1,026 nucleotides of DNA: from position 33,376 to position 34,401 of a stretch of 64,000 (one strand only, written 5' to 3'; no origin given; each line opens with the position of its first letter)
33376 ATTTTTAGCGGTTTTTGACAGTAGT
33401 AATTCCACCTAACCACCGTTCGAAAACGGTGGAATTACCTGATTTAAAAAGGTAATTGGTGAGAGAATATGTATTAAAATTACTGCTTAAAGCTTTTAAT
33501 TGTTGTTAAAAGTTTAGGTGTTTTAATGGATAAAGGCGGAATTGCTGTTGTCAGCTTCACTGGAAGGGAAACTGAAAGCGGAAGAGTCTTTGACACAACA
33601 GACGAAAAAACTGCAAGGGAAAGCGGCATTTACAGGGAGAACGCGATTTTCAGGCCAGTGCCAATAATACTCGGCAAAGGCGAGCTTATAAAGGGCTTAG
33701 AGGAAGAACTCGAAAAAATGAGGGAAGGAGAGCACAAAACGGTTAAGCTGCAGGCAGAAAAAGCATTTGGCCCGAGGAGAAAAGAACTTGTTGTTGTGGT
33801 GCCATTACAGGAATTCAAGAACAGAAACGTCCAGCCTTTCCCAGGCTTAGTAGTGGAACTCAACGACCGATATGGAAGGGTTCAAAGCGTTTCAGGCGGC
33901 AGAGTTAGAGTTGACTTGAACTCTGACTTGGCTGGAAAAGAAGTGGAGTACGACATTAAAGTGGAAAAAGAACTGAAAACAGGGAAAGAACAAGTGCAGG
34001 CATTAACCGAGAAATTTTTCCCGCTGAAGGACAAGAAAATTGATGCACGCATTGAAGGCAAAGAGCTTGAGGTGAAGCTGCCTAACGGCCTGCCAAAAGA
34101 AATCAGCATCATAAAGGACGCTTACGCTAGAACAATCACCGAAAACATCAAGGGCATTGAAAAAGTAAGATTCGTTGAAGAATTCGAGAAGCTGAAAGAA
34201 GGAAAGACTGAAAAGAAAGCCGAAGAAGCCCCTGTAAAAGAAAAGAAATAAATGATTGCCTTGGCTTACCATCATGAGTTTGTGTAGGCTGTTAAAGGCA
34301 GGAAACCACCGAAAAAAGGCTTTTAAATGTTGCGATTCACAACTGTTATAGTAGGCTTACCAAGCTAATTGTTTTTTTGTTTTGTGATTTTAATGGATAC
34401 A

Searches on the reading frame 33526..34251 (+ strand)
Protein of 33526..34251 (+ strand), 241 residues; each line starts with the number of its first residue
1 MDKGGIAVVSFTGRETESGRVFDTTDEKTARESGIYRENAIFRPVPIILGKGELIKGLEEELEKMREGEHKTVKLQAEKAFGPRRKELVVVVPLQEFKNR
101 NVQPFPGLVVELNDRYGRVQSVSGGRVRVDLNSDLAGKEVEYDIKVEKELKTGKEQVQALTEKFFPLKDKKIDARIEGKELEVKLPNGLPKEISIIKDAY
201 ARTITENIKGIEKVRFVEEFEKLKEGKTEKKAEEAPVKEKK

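Call 50: find_homologous_proteins(query=window:33526-34251:+, max_evalue=1e-20)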
Query window:33526-34251:+ (241 aa): 847 proteins with E <= 1e-20 among 2200 candidates; the best 120 are listed.
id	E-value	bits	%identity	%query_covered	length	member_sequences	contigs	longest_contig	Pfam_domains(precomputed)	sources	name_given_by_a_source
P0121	3.0e-145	500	100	100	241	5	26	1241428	PF22199.3,PF00254.35,PF18046.8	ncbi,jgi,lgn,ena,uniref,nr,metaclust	ncbi:MAG: FKBP-type peptidyl-prolyl cis-trans isomerase [Candidatus Diapherotrites archaeon]|uniref:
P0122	1.6e-101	357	100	70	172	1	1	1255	PF22199.3,PF00254.35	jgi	-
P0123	1.2e-93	331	70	92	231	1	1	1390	PF22199.3,PF00254.35,PF18046.8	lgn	-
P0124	1.6e-91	324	69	90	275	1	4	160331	PF22199.3,PF00254.35,PF18046.8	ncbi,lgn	-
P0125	6.1e-89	316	63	88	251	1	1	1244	PF22199.3,PF00254.35,PF18046.8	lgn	-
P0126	7.7e-88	312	62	97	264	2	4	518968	PF22199.3,PF00254.35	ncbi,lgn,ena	-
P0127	6.3e-87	309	63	90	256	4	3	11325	PF22199.3,PF00254.35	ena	-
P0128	2.4e-86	307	64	94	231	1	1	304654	PF22199.3,PF00254.35,PF18046.8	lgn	-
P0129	3.4e-85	303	64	90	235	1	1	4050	PF22199.3,PF00254.35,PF18046.8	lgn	-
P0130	9.4e-85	302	62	91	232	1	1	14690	PF22199.3,PF00254.35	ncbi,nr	ncbi:MAG: peptidylprolyl isomerase [archaeon]|nr:peptidylprolyl isomerase [archaeon]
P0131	1.3e-83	298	59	98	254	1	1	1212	PF22199.3,PF00254.35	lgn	-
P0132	3.0e-81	290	62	93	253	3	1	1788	PF22199.3,PF00254.35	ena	-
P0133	1.0e-80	289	59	99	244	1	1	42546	PF22199.3,PF00254.35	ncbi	ncbi:MAG: peptidylprolyl isomerase [Candidatus Diapherotrites archaeon]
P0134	1.4e-80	288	59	93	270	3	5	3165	PF22199.3,PF00254.35,PF18046.8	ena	-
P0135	1.0e-79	285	58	95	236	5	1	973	PF22199.3,PF00254.35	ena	-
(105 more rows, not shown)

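Call 51: find_encoding_contigs(protein=P0124, flank=10000, max_places=1)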
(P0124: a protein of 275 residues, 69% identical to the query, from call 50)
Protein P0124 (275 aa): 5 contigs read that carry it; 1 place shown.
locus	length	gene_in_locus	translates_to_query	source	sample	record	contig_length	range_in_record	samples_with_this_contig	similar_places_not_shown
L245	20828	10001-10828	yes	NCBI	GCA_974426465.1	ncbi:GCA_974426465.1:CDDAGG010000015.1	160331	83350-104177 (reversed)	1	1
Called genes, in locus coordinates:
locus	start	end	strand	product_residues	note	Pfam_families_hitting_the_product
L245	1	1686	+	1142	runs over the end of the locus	PF03833:PolC_DP2_N, PF24844:PolC_DP2_central, PF24846:PolC_DP2_cat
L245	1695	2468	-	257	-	-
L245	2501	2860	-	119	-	PF04472:SepF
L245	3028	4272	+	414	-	PF00931:NB-ARC (weak), PF01637:ATPase_2 (weak), PF13191:AAA_16, PF13401:AAA_22, PF00004:AAA (weak), PF22606:Cdc6-ORC-like_ATPase_lid, PF22703:Cdc6_lid, PF09079:WHD_Cdc6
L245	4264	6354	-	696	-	PF00270:DEAD, PF04851:ResIII, PF22527:DEXQc_Suv3 (faint), PF00271:Helicase_C, PF21280:Helicase_dom4_arc, PF14520:HHH_5 (weak)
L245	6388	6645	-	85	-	-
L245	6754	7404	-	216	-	-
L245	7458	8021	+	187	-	PF12917:YfbR-like, PF13023:HD_3, PF01966:HD (weak)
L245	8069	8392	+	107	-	PF01849:NAC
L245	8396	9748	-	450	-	-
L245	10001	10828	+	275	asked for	PF00254:FKBP_C, PF22199:FKBP26_IF, PF18046:FKBP26_C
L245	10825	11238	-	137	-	-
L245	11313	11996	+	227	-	PF00227:Proteasome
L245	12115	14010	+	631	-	PF17214:KH_TffA, PF00753:Lactamase_B, PF16661:Lactamase_B_6, PF23023:Anti-Pycsar_Apyc1, PF12706:Lactamase_B_2 (weak), PF10996:Beta-Casp, PF07521:RMMBL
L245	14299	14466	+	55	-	-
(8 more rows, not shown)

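Call 52: find_encoding_contigs(protein=P0126, flank=10000, max_places=1)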
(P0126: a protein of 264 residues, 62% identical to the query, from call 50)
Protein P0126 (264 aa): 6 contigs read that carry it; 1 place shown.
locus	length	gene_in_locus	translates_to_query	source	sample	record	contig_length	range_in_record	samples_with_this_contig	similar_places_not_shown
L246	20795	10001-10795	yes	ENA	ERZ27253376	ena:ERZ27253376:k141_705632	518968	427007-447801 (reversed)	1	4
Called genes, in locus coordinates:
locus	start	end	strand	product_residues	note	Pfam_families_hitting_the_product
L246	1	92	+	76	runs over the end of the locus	PF21748:UPF0150 (weak), PF15919:HicB_lk_antitox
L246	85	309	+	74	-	PF07927:HicA_toxin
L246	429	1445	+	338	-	PF13531:SBP_bac_11, PF01547:SBP_bac_1, PF13416:SBP_bac_8, PF13343:SBP_bac_6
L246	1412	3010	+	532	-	PF00528:BPD_transp_1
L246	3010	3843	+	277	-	PF02463:SMC_N (weak), PF00005:ABC_tran, PF13304:AAA_21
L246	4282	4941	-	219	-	-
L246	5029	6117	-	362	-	-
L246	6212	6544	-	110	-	-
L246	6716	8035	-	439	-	-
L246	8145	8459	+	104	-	PF01849:NAC, PF19026:UBA_HYPK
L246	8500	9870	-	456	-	-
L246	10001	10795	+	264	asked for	PF00254:FKBP_C, PF22199:FKBP26_IF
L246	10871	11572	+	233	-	PF00227:Proteasome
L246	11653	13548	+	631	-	PF17214:KH_TffA, PF00753:Lactamase_B, PF16661:Lactamase_B_6, PF23023:Anti-Pycsar_Apyc1, PF12706:Lactamase_B_2, PF10996:Beta-Casp, PF07521:RMMBL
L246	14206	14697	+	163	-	PF13207:AAA_17 (weak), PF13238:AAA_18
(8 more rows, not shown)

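Call 53: find_encoding_contigs(protein=P0128, flank=10000, max_places=1)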
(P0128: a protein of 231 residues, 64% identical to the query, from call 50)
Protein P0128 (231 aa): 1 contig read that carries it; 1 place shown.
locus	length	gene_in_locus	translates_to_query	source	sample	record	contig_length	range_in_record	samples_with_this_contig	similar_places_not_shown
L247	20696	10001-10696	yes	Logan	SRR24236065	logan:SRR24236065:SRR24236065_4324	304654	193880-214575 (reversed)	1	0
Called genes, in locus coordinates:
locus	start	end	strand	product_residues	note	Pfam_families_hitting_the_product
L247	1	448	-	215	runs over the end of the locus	PF04542:Sigma70_r2 (weak), PF04545:Sigma70_r4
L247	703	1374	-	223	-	PF13462:Thioredoxin_4, PF01323:DSBA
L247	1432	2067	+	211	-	PF04263:TPK_catalytic, PF04265:TPK_B1_binding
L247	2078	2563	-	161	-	-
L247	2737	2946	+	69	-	-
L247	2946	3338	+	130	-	PF01850:PIN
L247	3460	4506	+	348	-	PF13531:SBP_bac_11, PF01547:SBP_bac_1, PF13416:SBP_bac_8, PF13343:SBP_bac_6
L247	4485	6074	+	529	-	PF00528:BPD_transp_1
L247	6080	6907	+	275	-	PF02463:SMC_N (faint), PF13555:AAA_29 (faint), PF00005:ABC_tran, PF13304:AAA_21 (faint)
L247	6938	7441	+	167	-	PF00293:NUDIX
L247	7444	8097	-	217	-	-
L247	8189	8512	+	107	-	PF01849:NAC, PF19026:UBA_HYPK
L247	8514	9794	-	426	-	-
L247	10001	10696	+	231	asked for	PF00254:FKBP_C, PF22199:FKBP26_IF, PF18046:FKBP26_C (weak)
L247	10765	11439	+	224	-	PF00227:Proteasome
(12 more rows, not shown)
